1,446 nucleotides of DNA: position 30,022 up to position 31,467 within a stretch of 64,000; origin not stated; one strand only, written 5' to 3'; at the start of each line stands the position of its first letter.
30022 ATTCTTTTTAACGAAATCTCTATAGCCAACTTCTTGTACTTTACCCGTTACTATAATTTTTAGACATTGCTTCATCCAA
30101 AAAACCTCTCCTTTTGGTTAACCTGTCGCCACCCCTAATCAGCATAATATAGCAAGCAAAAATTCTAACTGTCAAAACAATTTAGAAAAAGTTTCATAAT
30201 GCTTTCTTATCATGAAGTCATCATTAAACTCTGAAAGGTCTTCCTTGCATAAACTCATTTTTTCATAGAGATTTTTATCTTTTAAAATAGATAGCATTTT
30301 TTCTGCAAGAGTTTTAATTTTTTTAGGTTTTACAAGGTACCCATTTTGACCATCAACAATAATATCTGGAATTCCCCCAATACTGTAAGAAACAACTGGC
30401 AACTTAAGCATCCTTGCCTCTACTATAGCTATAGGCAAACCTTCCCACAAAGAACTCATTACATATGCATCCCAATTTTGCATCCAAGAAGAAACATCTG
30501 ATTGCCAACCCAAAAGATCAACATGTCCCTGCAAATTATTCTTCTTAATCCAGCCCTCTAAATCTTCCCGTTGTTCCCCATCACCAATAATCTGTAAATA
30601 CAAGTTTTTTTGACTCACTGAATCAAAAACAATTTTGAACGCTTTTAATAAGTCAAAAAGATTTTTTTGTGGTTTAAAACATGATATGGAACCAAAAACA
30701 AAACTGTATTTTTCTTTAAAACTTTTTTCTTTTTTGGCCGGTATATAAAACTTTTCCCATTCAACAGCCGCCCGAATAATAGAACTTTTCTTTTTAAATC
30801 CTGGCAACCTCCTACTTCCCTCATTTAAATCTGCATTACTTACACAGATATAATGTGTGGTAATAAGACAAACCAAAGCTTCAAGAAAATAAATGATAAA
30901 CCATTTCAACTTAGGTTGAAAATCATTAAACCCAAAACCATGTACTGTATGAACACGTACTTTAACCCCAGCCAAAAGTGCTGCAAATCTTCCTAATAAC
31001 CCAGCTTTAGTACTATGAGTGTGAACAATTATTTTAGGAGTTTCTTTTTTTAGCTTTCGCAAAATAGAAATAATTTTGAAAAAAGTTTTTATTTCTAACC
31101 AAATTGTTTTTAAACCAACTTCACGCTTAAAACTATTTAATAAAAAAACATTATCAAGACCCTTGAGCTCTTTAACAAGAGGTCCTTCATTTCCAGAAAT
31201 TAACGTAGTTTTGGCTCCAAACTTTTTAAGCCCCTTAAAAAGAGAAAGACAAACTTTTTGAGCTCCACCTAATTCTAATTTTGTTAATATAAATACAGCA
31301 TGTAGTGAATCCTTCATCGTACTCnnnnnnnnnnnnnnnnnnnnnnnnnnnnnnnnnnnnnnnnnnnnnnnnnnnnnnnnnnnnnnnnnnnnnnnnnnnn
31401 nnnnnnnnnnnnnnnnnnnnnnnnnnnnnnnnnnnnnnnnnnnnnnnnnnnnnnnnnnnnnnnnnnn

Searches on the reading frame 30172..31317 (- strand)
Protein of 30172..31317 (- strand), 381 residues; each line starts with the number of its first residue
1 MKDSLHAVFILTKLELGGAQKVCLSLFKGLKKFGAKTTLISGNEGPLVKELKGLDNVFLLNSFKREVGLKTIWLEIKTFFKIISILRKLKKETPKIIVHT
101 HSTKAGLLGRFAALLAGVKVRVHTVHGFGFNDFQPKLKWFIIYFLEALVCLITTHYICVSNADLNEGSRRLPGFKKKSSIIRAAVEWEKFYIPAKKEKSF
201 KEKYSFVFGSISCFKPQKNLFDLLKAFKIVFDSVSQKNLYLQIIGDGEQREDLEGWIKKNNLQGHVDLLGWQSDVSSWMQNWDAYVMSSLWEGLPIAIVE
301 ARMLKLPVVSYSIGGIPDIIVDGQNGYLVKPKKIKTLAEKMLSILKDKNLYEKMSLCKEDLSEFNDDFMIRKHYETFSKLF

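Call 44: search_protein_families(library=ncbifam, proteins=[window:30172-31317:-])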
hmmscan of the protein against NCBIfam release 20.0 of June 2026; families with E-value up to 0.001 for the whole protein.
window:30172-31317:- (381 aa): 28 families (the best 25 are shown)
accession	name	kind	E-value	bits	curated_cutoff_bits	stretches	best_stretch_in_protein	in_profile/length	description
TIGR03088.1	stp2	hypoth_equivalog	1.8e-41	142.5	409.05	1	8-355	5-346/374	TIGR03088 family PEP-CTERM/XrtA system glycosyltransferase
TIGR03999.1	thiol_BshA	equivalog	3.5e-29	101.9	273.7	1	158-378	149-371/375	N-acetyl-alpha-D-glucosaminyl L-malate synthase BshA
NF041876.1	EPS_EpsE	equivalog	3.1e-24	86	400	1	98-355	117-369/389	exopolysaccharide biosynthesis GT4 family glycosyltransferase EpsE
NF047880.1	glyco_SdgA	exception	1.2e-20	73.5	800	1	210-373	320-483/488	serine-aspartate repeat adhesin O-glycosyltransferase SdgA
NF007396.0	PRK09922.1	equivalog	2.2e-20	72.8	385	1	179-364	161-342/361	lipopolysaccharide 1,6-galactosyltransferase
NF050056.1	ProtGlycPglH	equivalog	1.1e-16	60.9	600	1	8-355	4-327/354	GalNAc-alpha-(1->4)-GalNAc-alpha-(1->3)-diNAcBac-PP-undecaprenol alpha-1,4-N-acetyl-D-galactosaminyltransferase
NF047684.1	TeichurnBiosyTuaC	equivalog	1.2e-15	57.3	550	1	211-355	225-362/391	teichuronic acid biosynthesis protein TuaC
NF050063.1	ProtGlycPglJ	equivalog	3.1e-14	53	500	1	175-355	167-340/363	N-acetylgalactosamine-N,N'-diacetylbacillosaminyl-diphospho-undecaprenol 4-alpha-N-acetylgalactosaminyltransferase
NF047881.1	glyco_SdgB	exception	5.2e-13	48.5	800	1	205-367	321-483/496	serine-aspartate repeat adhesin O-glycosyltransferase SdgB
NF041139.1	TreT_Thcocales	equivalog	2.1e-12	46.5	775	1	210-381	234-409/412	trehalose synthase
NF012034.0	PRK15490.1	equivalog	1.5e-11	43.5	813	1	241-379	432-571/578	Vi polysaccharide biosynthesis glycosyltransferase TviE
TIGR02149.1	glgA_Coryne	subfamily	3.2e-11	43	302.4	1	271-374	273-384/391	glycogen synthase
NF011726.0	PRK15179.1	equivalog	3.7e-11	42.1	733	1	238-334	548-644/694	Vi polysaccharide biosynthesis protein TviE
TIGR04063.1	stp3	hypoth_equivalog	4.7e-11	42.2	442.05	1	176-354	180-367/397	TIGR04063 family PEP-CTERM/XrtA system glycosyltransferase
NF038229.1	Glyco4_Geo_Pelo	equivalog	7.5e-11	41.6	400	1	84-359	46-313/338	GPMC system family 4 glycosyltransferase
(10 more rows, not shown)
